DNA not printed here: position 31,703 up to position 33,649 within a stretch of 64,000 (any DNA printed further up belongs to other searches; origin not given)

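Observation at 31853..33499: Toxin-less YD-repeat protein encoded as the last gene of the Tad operon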

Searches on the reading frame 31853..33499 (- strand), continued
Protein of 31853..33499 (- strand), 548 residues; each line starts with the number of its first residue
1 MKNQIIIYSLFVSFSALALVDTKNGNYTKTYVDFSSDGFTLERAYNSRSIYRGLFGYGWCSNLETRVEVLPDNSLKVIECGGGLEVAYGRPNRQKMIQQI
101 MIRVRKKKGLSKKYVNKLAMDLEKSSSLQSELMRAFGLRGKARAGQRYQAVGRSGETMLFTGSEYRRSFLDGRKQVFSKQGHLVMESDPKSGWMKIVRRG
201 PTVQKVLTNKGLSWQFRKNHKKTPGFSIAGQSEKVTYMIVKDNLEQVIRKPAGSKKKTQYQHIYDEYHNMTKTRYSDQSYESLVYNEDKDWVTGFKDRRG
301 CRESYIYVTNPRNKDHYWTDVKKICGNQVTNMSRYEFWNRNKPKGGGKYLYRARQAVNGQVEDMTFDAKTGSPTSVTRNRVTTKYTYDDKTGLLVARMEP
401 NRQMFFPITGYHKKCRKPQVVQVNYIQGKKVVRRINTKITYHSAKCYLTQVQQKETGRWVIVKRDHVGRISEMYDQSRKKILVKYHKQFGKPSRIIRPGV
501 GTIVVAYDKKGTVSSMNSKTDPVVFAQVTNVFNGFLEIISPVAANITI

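Call 25: find_homologous_proteins(query=A3, max_evalue=0.001)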
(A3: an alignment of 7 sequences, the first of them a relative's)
Query A3 (7 sequences) (555 aa, profile of the alignment): 712 proteins with E <= 0.001 among 6622 candidates; the best 120 are listed.
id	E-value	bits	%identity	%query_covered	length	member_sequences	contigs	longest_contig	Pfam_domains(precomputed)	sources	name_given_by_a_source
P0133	0.0e+0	1081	82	100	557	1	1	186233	PF05593.20,PF25023.2,PF20148.5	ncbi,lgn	-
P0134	0.0e+0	1077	84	100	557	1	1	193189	PF05593.20,PF20148.5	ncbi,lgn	-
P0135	0.0e+0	1077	100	100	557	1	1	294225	PF05593.20,PF25023.2,PF20148.5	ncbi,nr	ncbi:MAG: cell wall-associated protein wapA [Bdellovibrio sp.]|nr:cell wall-associated protein wapA 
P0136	0.0e+0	1050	83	100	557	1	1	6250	PF05593.20,PF25023.2,PF20148.5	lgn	-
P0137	0.0e+0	1046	81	100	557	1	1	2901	PF05593.20,PF25023.2,PF20148.5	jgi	jgi:YD repeat-containing protein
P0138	0.0e+0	1042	57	98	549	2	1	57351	PF05593.20,PF25023.2,PF20148.5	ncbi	-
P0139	0.0e+0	1037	55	99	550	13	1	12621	PF05593.20,PF25023.2,PF20148.5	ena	-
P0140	0.0e+0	1027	59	99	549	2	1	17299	PF05593.20,PF25023.2,PF20148.5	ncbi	-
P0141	0.0e+0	1021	81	100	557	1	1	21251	PF05593.20,PF20148.5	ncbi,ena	-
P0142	0.0e+0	1016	58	99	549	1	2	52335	PF05593.20,PF25023.2,PF20148.5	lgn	-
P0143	5.4e-297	1004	75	100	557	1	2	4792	PF05593.20,PF20148.5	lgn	-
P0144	1.3e-295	999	77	98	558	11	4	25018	PF05593.20,PF25023.2,PF20148.5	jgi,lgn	-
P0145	2.2e-295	998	75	97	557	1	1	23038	PF05593.20,PF25023.2,PF20148.5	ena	-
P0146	2.5e-295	998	74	97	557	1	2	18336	PF05593.20,PF25023.2,PF20148.5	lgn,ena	-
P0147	4.5e-295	997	75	100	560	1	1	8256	PF05593.20,PF25023.2,PF20148.5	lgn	-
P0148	5.7e-294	994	74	100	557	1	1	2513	PF05593.20,PF25023.2,PF20148.5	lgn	-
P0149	1.2e-293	993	74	100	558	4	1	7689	PF05593.20,PF25023.2,PF20148.5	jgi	jgi:YD repeat-containing protein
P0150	1.4e-293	993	74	100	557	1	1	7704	PF05593.20,PF20148.5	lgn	-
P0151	3.4e-293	991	74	100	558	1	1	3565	PF05593.20,PF25023.2,PF20148.5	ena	-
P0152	4.3e-293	991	75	97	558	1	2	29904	PF05593.20,PF25023.2,PF20148.5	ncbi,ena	-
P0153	6.0e-293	990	59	97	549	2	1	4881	PF05593.20,PF25023.2,PF20148.5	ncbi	-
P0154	9.7e-293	990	74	99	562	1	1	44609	PF05593.20,PF25023.2,PF20148.5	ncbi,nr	ncbi:MAG: RHS repeat protein [Bdellovibrio sp.]|nr:RHS repeat protein [Bdellovibrio sp.]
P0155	1.1e-292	990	77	97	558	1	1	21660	PF05593.20,PF25023.2,PF20148.5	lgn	-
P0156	2.1e-292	989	73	100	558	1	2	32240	PF05593.20,PF25023.2,PF20148.5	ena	-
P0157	2.2e-292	989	74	97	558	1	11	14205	PF05593.20,PF25023.2,PF20148.5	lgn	-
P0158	2.2e-292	989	73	100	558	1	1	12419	PF05593.20,PF25023.2,PF20148.5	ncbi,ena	-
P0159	2.4e-292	988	76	97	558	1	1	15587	PF05593.20,PF25023.2,PF20148.5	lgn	-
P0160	9.7e-292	986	73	98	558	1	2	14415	PF05593.20,PF25023.2,PF20148.5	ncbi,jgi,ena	jgi:YD repeat-containing protein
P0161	5.2e-291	984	58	99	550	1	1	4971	PF05593.20,PF25023.2,PF20148.5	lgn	-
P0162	1.9e-290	982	55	99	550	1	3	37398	PF05593.20,PF25023.2,PF20148.5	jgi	jgi:YD repeat-containing protein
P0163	4.3e-290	981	73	99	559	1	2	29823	PF05593.20,PF25023.2,PF20148.5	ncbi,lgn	-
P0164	5.4e-290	981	73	99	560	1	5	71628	PF05593.20,PF25023.2,PF20148.5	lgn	-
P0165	1.6e-289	979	74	99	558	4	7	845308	PF05593.20,PF20148.5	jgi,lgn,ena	-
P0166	3.8e-289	978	72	100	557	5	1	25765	PF05593.20,PF20148.5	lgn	-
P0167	7.8e-289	977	74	99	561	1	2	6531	PF05593.20,PF25023.2,PF20148.5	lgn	-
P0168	1.4e-288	976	71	100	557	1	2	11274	PF05593.20,PF25023.2,PF20148.5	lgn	-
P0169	3.1e-288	975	71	100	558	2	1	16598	PF05593.20,PF25023.2,PF20148.5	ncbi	-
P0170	1.0e-287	973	74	97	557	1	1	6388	PF05593.20,PF20148.5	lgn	-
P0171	2.3e-287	972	72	99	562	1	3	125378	PF05593.20,PF25023.2,PF20148.5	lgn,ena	-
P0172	5.4e-287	971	71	100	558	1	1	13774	PF05593.20,PF20148.5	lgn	-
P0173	5.9e-287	971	72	100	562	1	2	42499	PF05593.20,PF20148.5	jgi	jgi:YD repeat-containing protein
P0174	8.7e-287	970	61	99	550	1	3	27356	PF05593.20,PF25023.2,PF20148.5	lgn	-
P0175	1.5e-286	969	73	100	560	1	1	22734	PF05593.20,PF25023.2,PF20148.5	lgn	-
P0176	5.7e-286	967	71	100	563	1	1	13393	PF05593.20,PF25023.2,PF20148.5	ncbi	-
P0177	1.1e-285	967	73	99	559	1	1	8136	PF05593.20,PF25023.2,PF20148.5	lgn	-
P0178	2.4e-285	965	71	100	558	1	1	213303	PF05593.20,PF20148.5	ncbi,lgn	-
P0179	4.3e-285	965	62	99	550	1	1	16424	PF05593.20,PF25023.2,PF20148.5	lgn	-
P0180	4.6e-285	964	73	100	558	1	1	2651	PF05593.20,PF25023.2,PF20148.5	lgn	-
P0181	4.6e-285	964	72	99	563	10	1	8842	PF05593.20,PF25023.2,PF20148.5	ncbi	-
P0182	7.3e-285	964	74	97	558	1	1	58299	PF05593.20,PF20148.5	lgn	-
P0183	1.2e-284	963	56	99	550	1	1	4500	PF05593.20,PF25023.2,PF20148.5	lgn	-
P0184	1.4e-284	963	63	100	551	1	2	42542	PF05593.20,PF25023.2,PF20148.5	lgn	-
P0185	2.5e-284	962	62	100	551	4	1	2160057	PF05593.20,PF25023.2,PF20148.5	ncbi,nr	ncbi:DUF6531 domain-containing protein [Bdellovibrio bacteriovorus]|nr:DUF6531 domain-containing pro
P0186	2.8e-284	962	72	100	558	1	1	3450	PF05593.20,PF20148.5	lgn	-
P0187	4.0e-284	961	73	97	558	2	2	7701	PF05593.20,PF25023.2,PF20148.5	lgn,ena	-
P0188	4.5e-284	961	63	100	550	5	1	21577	PF05593.20,PF25023.2,PF20148.5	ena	-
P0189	8.7e-284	960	68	100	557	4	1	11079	PF05593.20,PF25023.2,PF20148.5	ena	-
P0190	1.2e-283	960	72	100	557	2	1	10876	PF05593.20,PF20148.5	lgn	-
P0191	1.5e-283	959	64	97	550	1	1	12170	PF05593.20,PF25023.2,PF20148.5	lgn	-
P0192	1.7e-283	959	70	99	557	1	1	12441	PF05593.20,PF25023.2,PF20148.5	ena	-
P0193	2.6e-283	959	64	99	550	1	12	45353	PF05593.20,PF25023.2,PF20148.5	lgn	-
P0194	3.6e-283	958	61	99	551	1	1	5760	PF05593.20,PF25023.2,PF20148.5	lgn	-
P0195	4.1e-283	958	72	100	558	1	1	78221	PF05593.20,PF25023.2,PF20148.5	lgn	-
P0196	4.5e-283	958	63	100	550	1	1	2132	PF05593.20,PF25023.2,PF20148.5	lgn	-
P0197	5.4e-283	958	65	100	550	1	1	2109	PF05593.20,PF25023.2,PF20148.5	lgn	-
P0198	5.8e-283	957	72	100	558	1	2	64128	PF05593.20,PF25023.2,PF20148.5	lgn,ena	-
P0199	6.4e-283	957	62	100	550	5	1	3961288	PF05593.20,PF25023.2,PF20148.5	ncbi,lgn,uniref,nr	ncbi:DUF6531 domain-containing protein [Bdellovibrio sp. KM01]|uniref:DUF6531 domain-containing prot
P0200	1.8e-282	956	61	100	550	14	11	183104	PF05593.20,PF25023.2,PF20148.5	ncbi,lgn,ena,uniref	ncbi:MAG TPA: DUF6531 domain-containing protein [Bdellovibrio sp.]|uniref:DUF6531 domain-containing 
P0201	2.1e-282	956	70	99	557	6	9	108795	PF05593.20,PF20148.5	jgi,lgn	jgi:YD repeat-containing protein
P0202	2.3e-282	956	71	100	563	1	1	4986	PF05593.20,PF20148.5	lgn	-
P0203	2.5e-282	955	72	100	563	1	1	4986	PF05593.20,PF20148.5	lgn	-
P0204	2.7e-282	955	61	99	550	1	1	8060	PF05593.20,PF25023.2,PF20148.5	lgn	-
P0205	3.3e-282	955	61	100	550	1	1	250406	PF05593.20,PF25023.2,PF20148.5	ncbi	-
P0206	3.4e-282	955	70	97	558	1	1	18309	PF05593.20,PF20148.5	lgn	-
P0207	3.9e-282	955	73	100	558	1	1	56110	PF05593.20,PF20148.5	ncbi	-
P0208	4.0e-282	955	65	97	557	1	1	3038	PF05593.20,PF25023.2,PF20148.5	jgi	jgi:YD repeat-containing protein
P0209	4.1e-282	955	73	100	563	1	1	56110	PF05593.20,PF20148.5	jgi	jgi:YD repeat-containing protein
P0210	5.7e-282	954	61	100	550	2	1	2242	PF05593.20,PF25023.2,PF20148.5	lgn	-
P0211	6.8e-282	954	72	99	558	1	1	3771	PF05593.20,PF20148.5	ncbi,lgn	-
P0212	8.9e-282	954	63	99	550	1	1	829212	PF05593.20,PF25023.2,PF20148.5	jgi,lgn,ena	-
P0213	8.9e-282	954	69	98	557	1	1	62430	PF05593.20,PF20148.5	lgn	-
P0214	9.5e-282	953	70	100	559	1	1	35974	PF05593.20,PF25023.2,PF20148.5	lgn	-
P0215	1.3e-281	953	63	99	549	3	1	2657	PF05593.20,PF25023.2,PF20148.5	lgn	-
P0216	1.4e-281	953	72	100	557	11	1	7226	PF05593.20,PF20148.5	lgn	-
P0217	1.7e-281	953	73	99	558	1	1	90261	PF05593.20,PF25023.2,PF20148.5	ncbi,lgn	ncbi:MAG: DUF6531 domain-containing protein [Pseudobdellovibrio sp.]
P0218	1.8e-281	953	68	100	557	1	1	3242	PF05593.20,PF20148.5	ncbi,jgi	-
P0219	1.9e-281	952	61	99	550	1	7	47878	PF05593.20,PF25023.2,PF20148.5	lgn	-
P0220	2.0e-281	952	69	99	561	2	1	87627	PF05593.20,PF20148.5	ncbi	-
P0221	2.2e-281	952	74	97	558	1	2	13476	PF05593.20,PF25023.2,PF20148.5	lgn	-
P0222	2.9e-281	952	63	100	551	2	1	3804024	PF05593.20,PF25023.2,PF20148.5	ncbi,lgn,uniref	ncbi:DUF6531 domain-containing protein [Bdellovibrio sp. BCCA]|uniref:DUF6531 domain-containing prot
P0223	3.1e-281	952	64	97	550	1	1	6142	PF05593.20,PF25023.2,PF20148.5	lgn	-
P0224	3.1e-281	952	70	99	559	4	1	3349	PF05593.20,PF25023.2,PF20148.5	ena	-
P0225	3.2e-281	952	70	97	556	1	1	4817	PF05593.20,PF20148.5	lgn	-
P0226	3.4e-281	952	61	99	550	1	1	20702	PF05593.20,PF25023.2,PF20148.5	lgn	-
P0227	4.2e-281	951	61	100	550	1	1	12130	PF05593.20,PF25023.2,PF20148.5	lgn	-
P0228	4.2e-281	951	74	97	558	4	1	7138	PF05593.20,PF20148.5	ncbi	ncbi:MAG: DUF6531 domain-containing protein [Pseudobdellovibrio sp.]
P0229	4.2e-281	951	61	97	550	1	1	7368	PF05593.20,PF20148.5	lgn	-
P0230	4.3e-281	951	71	100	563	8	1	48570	PF05593.20,PF20148.5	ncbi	-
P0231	6.6e-281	951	69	100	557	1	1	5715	PF05593.20,PF20148.5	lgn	-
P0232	8.0e-281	950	64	99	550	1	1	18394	PF05593.20,PF25023.2,PF20148.5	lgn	-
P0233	8.7e-281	950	61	100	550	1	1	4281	PF05593.20,PF25023.2,PF20148.5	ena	-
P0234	1.1e-280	950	61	100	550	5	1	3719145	PF05593.20,PF25023.2,PF20148.5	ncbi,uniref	ncbi:DUF6531 domain-containing protein [Bdellovibrio sp. HCB274]|uniref:DUF6531 domain-containing pr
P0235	1.1e-280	950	63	100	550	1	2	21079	PF05593.20,PF25023.2,PF20148.5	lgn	-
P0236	1.1e-280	950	63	100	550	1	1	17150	PF05593.20,PF25023.2,PF20148.5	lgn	-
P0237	1.1e-280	950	68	100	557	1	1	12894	PF05593.20,PF20148.5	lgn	-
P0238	1.2e-280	950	71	100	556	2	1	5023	PF05593.20,PF20148.5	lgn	-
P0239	1.2e-280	950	61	100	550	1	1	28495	PF05593.20,PF25023.2,PF20148.5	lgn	-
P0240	1.2e-280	950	64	99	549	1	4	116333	PF05593.20,PF25023.2,PF20148.5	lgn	-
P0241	1.3e-280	950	68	100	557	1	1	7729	PF05593.20,PF20148.5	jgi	jgi:YD repeat-containing protein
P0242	1.4e-280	950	73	97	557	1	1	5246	PF05593.20,PF20148.5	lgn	-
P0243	1.5e-280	950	72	100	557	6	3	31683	PF05593.20,PF20148.5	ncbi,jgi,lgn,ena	-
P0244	1.6e-280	949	62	100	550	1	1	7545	PF05593.20,PF25023.2,PF20148.5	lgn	-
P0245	1.6e-280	949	62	100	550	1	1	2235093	PF05593.20,PF25023.2,PF20148.5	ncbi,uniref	ncbi:DUF6531 domain-containing protein [Bdellovibrio sp. HCB2-146]|uniref:DUF6531 domain-containing 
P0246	1.7e-280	949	68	100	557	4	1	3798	PF05593.20,PF20148.5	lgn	-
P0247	1.8e-280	949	63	99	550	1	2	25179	PF05593.20,PF25023.2,PF20148.5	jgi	-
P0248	1.8e-280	949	62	100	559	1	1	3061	PF05593.20,PF25023.2,PF20148.5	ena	-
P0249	1.9e-280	949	60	100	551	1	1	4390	PF05593.20,PF25023.2,PF20148.5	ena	-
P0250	2.3e-280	949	61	100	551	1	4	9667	PF05593.20,PF25023.2,PF20148.5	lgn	-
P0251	2.6e-280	949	71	97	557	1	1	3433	PF05593.20,PF25023.2,PF20148.5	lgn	-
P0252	3.3e-280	948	71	97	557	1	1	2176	PF05593.20,PF20148.5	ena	-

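Call 26: list_cluster_members(proteins=[P0185])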
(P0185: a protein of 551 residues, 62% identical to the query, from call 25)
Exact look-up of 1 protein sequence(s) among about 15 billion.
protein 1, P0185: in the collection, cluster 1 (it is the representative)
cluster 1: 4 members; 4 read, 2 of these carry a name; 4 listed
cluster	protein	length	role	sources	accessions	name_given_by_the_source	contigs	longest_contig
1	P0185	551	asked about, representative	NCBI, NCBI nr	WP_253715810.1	DUF6531 domain-containing protein [Bdellovibrio bacteriovorus]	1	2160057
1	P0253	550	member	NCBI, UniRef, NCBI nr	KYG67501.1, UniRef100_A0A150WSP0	cell wall-associated protein wapA [Bdellovibrio bacteriovorus] | Cell wall-associated protein wapA n=2 Tax=Bdellovibrio bacteriovorus TaxID=959 ...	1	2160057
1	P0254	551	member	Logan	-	-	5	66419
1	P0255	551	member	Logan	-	-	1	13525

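Call 27: find_encoding_contigs(protein=P0185, flank=10000, max_places=3)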
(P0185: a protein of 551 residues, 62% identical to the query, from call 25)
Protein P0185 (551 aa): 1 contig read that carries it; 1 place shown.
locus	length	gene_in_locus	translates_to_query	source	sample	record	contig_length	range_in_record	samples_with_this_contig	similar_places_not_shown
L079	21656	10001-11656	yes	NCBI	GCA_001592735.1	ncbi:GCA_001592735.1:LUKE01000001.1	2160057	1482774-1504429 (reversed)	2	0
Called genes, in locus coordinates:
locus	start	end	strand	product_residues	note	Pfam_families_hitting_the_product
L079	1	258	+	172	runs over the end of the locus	PF00156:Pribosyltran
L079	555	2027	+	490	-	PF02203:TarH (weak), PF12729:4HB_MCP_1, PF00015:MCPsignal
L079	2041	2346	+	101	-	-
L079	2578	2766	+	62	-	PF16982:Flp1_like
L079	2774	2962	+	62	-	-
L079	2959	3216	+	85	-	-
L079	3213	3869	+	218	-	-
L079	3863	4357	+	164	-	-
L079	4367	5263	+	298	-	PF08666:SAF, PF13144:ChapFlgA (weak), PF16976:RcpC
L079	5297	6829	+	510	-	PF04972:BON (faint), PF00263:Secretin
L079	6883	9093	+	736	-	PF00005:ABC_tran (faint), PF00142:Fer4_NifH, PF01656:CbiA, PF02374:ArsA_ATPase (faint), PF10609:ParA, PF13614:AAA_31, PF00437:T2SSE, PF27713:UCP018868 (weak), +2 more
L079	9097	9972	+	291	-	PF00482:T2SSF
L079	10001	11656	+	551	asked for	PF20148:DUF6531, PF25023:TEN_YD-shell (weak), PF05593:RHS_repeat (faint)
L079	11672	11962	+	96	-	-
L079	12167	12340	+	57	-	-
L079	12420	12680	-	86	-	-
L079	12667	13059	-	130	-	PF00072:Response_reg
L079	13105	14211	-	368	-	-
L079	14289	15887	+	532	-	-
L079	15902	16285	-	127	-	PF02661:Fic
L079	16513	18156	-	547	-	PF00118:Cpn60_TCP1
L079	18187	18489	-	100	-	PF00166:Cpn10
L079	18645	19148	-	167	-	-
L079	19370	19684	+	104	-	-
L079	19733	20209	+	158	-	-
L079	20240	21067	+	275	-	PF25164:CoiA_N (weak)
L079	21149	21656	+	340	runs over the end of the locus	-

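Call 40: find_encoding_contigs(protein=P0001, flank=6000, max_places=2)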
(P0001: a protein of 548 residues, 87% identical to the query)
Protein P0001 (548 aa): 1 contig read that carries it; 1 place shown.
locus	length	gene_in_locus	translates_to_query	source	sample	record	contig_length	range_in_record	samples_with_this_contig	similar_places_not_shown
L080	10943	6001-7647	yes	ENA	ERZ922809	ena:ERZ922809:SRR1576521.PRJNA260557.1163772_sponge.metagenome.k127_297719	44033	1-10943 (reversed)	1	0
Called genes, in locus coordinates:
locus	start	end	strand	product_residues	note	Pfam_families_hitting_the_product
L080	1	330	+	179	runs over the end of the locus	-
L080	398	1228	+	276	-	PF08666:SAF (weak), PF16976:RcpC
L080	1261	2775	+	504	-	PF04972:BON (faint), PF00263:Secretin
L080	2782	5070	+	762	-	PF00142:Fer4_NifH, PF01656:CbiA, PF10609:ParA, PF13191:AAA_16 (faint), PF13614:AAA_31, PF20720:nSTAND3 (faint), PF00437:T2SSE, PF00005:ABC_tran (weak)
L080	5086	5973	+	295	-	PF00482:T2SSF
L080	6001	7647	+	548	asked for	PF20148:DUF6531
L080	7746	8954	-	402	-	-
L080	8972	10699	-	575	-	-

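Call 41: find_encoding_contigs(protein=P0002, flank=6000, max_places=2)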
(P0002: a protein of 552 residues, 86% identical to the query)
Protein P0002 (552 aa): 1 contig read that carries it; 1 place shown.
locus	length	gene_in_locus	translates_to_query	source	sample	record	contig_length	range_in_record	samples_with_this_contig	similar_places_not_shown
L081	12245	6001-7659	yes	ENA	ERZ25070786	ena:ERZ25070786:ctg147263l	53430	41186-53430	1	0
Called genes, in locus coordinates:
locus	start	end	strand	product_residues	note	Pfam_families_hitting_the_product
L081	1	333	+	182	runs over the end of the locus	-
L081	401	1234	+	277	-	PF08666:SAF (weak), PF16976:RcpC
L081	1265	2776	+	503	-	PF04972:BON (faint), PF00263:Secretin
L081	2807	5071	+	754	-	PF00142:Fer4_NifH, PF01656:CbiA, PF10609:ParA (weak), PF13191:AAA_16 (faint), PF13614:AAA_31 (weak), PF00437:T2SSE, PF00005:ABC_tran (weak)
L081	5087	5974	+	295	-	PF00482:T2SSF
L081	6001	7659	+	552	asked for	PF20148:DUF6531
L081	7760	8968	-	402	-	-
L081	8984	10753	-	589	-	-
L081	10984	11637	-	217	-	PF01264:Chorismate_synt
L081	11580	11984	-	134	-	PF01264:Chorismate_synt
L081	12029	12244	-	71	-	?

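Call 42: find_encoding_contigs(protein=window:31853-33499:-, flank=3000, max_places=3)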
Protein window:31853-33499:- (548 aa): no gene with exactly this product is on record in the collection.

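Call 43: predict_structure(alignment_id=A1)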
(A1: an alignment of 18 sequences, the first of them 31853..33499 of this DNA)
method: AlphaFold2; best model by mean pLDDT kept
length: 548 residues; sequences in the alignment: 18
mean_pLDDT: 79.4   pTM: 0.56
mean pLDDT of the five models: 79.4, 76.3, 73.4, 73.2, 72.7
residues with pLDDT >= 90: 112; 70-90: 350; 50-70: 45; < 50: 41
segments of 3 or more residues with pLDDT < 50: 1-7, 9-26, 47-58, 545-548
pLDDT, mean of each block of 10 residues (from residue 1): 46 30 43 72 56 39 86 86 71 88 88 88 72 83 90 83 92 90 89 89 89 85 77 83 80 80 75 85 71 78 83 84 84 84 75 81 81 82 87 86 88 84 89 90 85 88 85 90 87 89 86 75 84 82 48
secondary structure, 60 per line:
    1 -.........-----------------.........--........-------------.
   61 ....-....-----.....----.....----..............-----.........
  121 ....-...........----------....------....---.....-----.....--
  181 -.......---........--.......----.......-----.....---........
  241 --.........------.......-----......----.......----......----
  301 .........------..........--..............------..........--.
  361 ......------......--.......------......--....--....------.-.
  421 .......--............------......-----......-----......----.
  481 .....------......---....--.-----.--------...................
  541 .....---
elements in order: H2-10 E28-36 E39-46 E66-69 E75-79 E84-88 H93-106 H112-124 H126-136 E147-150 E157-160 E164-168 E174-178 E182-188 E192-199 E202-208 E213-219 E225-229 E233-240 E243-251 E258-264 E270-275 E280-286 E291-296 E301-309 E316-325 E328-341 E348-357 E360-366 E373-378 E381-387 E394-399 E402-405 E420-427 E430-441 E448-453 E459-464 E470-475 E480-485 E492-497 E501-504 H522-545
